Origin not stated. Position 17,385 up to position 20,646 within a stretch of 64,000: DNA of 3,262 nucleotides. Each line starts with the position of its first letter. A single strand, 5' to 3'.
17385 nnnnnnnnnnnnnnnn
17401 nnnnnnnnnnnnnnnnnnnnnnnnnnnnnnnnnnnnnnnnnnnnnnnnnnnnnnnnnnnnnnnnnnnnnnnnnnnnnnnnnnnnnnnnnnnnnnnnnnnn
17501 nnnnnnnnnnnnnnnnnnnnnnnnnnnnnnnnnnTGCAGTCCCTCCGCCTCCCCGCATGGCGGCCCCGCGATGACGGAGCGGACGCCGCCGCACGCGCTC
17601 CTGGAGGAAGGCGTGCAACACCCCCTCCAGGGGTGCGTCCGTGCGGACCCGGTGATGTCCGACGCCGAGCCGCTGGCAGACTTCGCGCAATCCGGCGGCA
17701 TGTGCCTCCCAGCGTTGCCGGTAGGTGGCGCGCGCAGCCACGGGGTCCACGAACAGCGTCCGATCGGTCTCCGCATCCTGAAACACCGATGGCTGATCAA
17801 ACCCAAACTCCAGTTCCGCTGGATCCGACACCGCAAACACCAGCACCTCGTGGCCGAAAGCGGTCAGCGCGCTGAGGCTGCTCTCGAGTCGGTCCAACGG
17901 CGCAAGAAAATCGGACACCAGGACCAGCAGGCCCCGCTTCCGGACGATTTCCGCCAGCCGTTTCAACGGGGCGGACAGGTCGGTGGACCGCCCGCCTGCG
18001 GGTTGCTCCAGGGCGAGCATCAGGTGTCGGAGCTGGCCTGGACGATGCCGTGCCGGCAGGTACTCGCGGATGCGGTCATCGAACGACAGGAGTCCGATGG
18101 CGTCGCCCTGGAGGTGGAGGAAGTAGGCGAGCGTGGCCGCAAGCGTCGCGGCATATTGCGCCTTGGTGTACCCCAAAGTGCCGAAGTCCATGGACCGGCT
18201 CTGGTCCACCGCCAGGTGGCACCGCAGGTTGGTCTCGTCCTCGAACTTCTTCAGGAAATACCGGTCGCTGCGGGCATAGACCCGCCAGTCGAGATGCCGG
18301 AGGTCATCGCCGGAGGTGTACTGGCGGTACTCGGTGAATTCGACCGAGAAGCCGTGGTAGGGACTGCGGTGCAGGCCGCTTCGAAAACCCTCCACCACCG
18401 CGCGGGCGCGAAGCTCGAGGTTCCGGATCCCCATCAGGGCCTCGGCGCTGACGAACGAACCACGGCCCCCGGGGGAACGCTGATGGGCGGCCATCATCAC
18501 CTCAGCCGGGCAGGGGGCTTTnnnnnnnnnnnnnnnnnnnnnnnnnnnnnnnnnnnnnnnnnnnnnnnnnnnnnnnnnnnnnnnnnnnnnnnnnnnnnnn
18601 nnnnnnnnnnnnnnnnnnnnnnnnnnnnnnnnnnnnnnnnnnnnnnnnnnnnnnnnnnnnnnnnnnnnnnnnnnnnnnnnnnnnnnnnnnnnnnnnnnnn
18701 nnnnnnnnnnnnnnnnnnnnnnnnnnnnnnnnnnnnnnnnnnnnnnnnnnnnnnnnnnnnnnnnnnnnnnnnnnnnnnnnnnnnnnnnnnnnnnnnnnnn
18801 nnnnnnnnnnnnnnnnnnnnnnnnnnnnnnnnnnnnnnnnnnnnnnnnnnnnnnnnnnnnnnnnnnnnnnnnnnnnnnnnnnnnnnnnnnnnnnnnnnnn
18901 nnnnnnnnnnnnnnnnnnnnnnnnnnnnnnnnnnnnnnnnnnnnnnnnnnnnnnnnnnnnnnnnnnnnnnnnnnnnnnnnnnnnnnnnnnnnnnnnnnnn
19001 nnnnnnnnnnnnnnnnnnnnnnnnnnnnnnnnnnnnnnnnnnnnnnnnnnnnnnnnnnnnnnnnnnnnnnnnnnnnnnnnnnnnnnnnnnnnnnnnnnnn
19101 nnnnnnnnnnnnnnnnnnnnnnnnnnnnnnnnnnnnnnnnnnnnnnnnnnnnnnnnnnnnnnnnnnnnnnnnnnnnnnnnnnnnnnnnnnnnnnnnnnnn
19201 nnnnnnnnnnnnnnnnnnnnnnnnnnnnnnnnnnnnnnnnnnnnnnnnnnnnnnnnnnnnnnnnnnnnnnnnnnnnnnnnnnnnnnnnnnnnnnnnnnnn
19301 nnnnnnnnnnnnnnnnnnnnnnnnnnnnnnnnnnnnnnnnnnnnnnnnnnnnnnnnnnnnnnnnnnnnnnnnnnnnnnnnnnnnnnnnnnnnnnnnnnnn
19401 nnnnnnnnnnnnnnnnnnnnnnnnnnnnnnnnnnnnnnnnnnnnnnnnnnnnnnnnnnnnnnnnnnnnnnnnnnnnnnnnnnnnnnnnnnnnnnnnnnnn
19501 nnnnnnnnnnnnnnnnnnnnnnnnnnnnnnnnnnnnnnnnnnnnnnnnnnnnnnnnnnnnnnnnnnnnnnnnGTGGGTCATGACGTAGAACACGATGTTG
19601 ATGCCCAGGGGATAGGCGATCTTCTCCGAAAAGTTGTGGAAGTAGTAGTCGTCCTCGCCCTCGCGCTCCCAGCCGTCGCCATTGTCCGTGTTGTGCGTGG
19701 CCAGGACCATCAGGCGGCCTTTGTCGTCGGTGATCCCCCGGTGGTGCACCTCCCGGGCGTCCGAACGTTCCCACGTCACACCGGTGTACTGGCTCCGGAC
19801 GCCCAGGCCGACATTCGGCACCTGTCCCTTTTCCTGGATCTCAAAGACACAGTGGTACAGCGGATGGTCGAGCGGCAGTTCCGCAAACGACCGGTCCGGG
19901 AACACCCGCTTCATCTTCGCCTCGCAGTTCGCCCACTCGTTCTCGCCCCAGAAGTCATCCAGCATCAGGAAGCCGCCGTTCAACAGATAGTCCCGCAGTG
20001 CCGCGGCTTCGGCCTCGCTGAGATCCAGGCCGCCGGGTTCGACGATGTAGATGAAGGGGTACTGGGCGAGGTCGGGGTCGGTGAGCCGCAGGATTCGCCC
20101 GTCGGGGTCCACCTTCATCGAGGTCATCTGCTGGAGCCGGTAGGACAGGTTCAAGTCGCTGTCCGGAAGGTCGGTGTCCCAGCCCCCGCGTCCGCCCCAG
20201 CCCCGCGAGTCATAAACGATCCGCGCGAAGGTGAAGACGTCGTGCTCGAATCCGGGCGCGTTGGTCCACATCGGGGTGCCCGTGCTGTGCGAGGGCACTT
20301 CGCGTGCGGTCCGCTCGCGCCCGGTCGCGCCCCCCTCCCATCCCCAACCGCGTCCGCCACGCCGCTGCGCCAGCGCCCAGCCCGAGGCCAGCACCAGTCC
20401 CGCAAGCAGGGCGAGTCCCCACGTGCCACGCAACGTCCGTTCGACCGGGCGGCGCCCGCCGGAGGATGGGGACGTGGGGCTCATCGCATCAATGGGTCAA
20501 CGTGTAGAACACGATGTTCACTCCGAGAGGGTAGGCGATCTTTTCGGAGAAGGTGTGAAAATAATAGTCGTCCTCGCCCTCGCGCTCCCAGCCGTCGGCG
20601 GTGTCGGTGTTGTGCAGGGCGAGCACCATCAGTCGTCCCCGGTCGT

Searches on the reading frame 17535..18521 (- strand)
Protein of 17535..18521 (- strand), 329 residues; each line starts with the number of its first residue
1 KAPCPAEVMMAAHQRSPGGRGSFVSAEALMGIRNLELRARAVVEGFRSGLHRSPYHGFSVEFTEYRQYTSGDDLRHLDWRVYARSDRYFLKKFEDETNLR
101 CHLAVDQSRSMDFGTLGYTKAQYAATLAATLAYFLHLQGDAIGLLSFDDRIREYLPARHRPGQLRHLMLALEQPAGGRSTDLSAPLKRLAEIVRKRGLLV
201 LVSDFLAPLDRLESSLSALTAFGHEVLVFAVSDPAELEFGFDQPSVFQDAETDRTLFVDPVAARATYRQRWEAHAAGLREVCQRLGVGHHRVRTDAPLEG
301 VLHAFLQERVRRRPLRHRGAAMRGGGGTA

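Call 11: search_protein_families(library=pfam, proteins=[window:17535-18521:-], max_evalue=0.0001)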
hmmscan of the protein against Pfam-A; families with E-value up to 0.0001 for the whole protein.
window:17535-18521:- (329 aa): 2 families
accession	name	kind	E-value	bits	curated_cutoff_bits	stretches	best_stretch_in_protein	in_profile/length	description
PF01882.25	DUF58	-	6.1e-51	173.1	23.4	1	64-275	1-214/216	Protein of unknown function DUF58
PF13519.12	VWA_2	-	9.1e-10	39.6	27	1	103-205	3-106/107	von Willebrand factor type A domain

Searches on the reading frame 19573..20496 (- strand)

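Call 11: search_protein_families(library=pfam, proteins=[window:19573-20496:-], max_evalue=0.0001)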
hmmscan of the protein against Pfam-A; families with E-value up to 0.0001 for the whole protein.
window:19573-20496:- (308 aa): 1 family
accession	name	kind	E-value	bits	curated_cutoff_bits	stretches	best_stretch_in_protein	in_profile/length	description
PF13709.12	DUF4159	-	1.2e-51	175.5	25.9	1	89-306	1-202/202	Domain of unknown function (DUF4159)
